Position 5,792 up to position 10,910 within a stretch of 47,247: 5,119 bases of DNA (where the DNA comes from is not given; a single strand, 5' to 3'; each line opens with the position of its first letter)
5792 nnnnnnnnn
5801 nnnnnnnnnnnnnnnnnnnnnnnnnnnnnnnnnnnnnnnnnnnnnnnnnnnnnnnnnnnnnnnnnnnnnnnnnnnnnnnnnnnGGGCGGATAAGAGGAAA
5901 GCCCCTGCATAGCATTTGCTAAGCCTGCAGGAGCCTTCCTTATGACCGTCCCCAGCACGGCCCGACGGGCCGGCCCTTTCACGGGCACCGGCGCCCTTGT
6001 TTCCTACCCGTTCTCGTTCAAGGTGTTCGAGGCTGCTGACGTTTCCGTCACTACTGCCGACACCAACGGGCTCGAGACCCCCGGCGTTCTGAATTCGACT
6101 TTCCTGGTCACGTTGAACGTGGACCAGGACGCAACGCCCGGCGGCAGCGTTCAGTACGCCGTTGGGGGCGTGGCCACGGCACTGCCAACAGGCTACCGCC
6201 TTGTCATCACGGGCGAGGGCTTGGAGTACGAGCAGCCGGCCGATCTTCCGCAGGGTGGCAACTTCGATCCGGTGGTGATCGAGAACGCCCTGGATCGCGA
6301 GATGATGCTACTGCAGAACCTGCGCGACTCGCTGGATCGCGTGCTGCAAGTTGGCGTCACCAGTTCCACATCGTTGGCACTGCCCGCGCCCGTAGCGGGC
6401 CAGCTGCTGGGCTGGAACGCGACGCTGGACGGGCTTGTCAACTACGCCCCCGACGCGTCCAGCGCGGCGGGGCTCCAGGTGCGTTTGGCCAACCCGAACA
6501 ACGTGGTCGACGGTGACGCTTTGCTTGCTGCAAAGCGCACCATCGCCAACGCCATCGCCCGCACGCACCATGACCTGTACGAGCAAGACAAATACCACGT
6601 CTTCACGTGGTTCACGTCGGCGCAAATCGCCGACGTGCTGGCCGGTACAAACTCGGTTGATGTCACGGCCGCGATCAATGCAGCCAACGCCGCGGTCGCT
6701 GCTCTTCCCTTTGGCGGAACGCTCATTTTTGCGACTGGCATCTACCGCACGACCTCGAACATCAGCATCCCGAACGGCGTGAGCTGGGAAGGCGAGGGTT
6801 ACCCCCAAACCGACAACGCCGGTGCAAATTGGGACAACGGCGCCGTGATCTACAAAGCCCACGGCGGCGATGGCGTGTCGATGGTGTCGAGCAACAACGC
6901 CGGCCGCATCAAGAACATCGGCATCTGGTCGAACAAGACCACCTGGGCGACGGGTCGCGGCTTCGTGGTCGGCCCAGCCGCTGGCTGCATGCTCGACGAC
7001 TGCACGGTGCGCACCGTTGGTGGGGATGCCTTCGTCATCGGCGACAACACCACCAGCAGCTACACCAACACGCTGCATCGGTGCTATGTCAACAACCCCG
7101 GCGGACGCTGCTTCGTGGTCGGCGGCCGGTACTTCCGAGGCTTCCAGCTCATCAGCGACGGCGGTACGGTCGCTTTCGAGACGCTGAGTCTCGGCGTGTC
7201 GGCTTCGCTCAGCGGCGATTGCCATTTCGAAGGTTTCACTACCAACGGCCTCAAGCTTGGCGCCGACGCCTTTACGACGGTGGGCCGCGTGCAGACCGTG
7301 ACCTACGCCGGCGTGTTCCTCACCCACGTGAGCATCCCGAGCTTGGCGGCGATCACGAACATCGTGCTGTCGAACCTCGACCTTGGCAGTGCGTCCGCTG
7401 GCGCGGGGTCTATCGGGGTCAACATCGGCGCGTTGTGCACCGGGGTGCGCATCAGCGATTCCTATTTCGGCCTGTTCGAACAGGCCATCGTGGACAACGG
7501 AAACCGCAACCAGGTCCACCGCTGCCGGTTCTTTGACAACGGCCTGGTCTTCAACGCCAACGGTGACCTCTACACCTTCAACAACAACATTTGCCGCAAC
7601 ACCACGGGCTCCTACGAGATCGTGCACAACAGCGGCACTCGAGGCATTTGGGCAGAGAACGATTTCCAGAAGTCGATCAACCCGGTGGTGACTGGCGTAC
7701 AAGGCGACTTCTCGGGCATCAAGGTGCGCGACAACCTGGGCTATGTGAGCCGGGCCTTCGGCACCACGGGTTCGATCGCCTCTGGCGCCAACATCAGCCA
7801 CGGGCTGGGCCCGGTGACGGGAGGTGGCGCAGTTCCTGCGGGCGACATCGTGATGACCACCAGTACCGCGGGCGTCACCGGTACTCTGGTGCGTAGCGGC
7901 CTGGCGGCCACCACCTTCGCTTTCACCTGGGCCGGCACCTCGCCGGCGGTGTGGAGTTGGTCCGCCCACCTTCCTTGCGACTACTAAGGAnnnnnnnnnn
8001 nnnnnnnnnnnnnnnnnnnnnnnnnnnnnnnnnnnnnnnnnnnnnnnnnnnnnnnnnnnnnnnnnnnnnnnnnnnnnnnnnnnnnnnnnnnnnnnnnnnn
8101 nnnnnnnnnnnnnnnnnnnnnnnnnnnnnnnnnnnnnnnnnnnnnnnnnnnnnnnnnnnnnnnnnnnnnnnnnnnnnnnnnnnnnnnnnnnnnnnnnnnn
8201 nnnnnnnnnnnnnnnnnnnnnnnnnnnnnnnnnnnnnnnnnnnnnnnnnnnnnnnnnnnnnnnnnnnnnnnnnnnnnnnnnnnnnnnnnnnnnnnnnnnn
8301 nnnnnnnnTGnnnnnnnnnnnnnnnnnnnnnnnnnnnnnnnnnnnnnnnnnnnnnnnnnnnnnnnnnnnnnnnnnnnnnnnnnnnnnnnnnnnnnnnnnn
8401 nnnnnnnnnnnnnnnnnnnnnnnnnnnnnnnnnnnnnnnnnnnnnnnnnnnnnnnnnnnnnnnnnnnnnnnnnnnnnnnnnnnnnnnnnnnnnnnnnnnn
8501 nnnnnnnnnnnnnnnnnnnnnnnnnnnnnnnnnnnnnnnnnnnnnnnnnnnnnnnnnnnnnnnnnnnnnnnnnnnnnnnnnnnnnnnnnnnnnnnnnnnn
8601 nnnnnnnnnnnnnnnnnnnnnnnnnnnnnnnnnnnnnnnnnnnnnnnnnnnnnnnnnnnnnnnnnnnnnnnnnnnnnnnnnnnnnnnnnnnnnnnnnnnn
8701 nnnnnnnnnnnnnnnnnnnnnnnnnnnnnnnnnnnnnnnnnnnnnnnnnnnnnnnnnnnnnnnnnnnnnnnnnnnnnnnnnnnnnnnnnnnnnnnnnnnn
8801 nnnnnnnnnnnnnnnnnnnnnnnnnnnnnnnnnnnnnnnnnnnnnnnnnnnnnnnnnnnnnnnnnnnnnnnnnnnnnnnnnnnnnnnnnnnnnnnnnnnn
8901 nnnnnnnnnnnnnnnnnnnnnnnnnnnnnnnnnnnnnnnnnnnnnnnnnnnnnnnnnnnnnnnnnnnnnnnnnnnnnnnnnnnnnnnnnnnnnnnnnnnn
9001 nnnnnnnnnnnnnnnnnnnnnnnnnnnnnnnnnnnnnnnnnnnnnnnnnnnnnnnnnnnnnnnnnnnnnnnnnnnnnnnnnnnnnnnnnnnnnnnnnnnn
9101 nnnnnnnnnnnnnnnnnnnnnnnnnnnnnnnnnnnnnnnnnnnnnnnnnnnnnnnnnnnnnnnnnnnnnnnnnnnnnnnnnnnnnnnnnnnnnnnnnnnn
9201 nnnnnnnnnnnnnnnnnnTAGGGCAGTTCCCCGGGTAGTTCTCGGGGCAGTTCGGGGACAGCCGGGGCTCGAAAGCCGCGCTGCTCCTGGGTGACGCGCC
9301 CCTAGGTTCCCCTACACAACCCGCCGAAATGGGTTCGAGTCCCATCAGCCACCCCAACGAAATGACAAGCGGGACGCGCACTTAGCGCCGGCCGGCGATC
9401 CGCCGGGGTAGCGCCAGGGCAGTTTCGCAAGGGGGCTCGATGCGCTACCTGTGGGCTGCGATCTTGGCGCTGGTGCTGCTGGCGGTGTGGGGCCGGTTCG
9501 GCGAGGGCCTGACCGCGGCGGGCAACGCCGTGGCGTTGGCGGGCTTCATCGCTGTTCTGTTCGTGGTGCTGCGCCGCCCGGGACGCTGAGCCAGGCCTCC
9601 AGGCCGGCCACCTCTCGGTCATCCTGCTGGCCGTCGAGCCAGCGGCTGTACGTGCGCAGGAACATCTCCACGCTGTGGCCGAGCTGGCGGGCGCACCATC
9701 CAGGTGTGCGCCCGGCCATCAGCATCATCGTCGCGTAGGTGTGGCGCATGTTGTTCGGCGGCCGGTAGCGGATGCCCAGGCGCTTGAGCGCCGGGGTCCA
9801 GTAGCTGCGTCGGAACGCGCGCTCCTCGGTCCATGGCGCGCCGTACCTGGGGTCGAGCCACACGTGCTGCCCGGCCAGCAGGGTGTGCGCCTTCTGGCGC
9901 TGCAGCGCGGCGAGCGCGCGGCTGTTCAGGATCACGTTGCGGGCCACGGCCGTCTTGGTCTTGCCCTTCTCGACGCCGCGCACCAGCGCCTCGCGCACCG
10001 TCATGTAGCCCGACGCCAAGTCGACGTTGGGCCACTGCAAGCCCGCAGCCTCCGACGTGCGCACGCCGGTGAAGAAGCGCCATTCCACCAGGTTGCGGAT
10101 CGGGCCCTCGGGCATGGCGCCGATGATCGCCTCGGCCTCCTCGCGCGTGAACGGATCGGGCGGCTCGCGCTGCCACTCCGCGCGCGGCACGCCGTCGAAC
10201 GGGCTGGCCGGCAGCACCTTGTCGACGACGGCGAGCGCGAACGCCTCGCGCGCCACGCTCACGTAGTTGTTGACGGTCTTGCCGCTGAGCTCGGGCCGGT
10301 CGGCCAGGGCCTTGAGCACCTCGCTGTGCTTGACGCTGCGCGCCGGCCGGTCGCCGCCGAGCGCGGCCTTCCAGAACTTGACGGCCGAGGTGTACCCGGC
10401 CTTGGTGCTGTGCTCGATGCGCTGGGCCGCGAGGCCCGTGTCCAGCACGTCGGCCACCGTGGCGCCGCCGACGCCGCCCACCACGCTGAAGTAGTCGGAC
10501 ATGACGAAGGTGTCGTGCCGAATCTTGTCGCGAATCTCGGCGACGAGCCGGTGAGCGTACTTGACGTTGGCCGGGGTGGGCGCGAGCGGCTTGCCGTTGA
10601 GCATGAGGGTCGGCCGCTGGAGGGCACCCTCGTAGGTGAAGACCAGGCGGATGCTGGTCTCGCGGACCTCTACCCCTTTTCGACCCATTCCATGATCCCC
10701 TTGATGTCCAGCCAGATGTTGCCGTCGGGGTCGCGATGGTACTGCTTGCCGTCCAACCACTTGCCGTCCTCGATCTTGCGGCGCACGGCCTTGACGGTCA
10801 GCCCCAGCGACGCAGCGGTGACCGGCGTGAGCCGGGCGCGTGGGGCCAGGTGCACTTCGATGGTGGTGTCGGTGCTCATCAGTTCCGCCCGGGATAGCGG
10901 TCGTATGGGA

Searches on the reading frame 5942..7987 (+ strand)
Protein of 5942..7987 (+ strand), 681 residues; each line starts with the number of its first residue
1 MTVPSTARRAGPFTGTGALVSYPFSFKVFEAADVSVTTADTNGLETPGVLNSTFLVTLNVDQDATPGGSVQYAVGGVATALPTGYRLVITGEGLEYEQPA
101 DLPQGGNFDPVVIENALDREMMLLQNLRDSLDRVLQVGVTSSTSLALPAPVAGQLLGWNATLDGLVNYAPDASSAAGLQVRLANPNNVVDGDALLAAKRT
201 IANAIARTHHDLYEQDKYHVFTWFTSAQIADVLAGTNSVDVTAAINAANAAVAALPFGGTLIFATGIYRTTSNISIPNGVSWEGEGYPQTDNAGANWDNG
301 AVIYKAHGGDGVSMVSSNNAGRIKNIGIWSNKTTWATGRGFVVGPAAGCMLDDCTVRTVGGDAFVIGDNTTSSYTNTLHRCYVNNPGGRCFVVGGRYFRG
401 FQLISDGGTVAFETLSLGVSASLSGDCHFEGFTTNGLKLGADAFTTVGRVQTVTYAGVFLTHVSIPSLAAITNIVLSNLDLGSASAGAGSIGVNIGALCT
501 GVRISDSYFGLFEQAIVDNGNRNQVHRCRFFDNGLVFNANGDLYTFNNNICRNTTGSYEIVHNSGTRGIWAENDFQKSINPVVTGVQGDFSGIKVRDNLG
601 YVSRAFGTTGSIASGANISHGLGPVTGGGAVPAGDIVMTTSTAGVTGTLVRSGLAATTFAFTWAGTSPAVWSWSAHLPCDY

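Call 56: search_protein_families(library=pfam, proteins=[window:5942-7987:+], max_evalue=0.001)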
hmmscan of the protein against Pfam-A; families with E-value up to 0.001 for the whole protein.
window:5942-7987:+ (681 aa): 1 family
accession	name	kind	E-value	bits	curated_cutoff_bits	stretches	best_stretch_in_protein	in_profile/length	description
PF12708.12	Pect-lyase_RHGA_epim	-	8.1e-05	22.9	27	1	234-436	10-211/213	Rhamnogalacturonase A/epimerase, pectate lyase-like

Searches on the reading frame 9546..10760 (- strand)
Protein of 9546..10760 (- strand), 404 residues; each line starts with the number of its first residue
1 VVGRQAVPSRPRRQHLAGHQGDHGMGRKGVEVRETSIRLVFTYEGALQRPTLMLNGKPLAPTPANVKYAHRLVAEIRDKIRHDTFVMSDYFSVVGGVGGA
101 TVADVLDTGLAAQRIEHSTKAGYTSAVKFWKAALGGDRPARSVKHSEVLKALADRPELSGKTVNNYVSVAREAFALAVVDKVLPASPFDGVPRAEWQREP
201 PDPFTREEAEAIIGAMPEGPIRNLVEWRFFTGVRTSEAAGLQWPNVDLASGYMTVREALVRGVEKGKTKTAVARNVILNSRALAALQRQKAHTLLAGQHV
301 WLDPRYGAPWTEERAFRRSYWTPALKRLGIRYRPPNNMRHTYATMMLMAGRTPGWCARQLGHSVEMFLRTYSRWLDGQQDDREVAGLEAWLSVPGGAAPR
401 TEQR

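Call 55: search_protein_families(library=pfam, proteins=[window:9546-10760:-], max_evalue=0.001)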
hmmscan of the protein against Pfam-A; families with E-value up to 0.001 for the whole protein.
window:9546-10760:- (404 aa): 2 families
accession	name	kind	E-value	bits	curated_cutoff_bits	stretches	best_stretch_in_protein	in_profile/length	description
PF12167.14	Arm-DNA-bind_2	-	4.9e-16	58.9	22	1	28-91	2-61/65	Arm DNA-binding domain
PF00589.27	Phage_integrase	-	7e-14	52.4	27.1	1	205-372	4-166/172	Phage integrase family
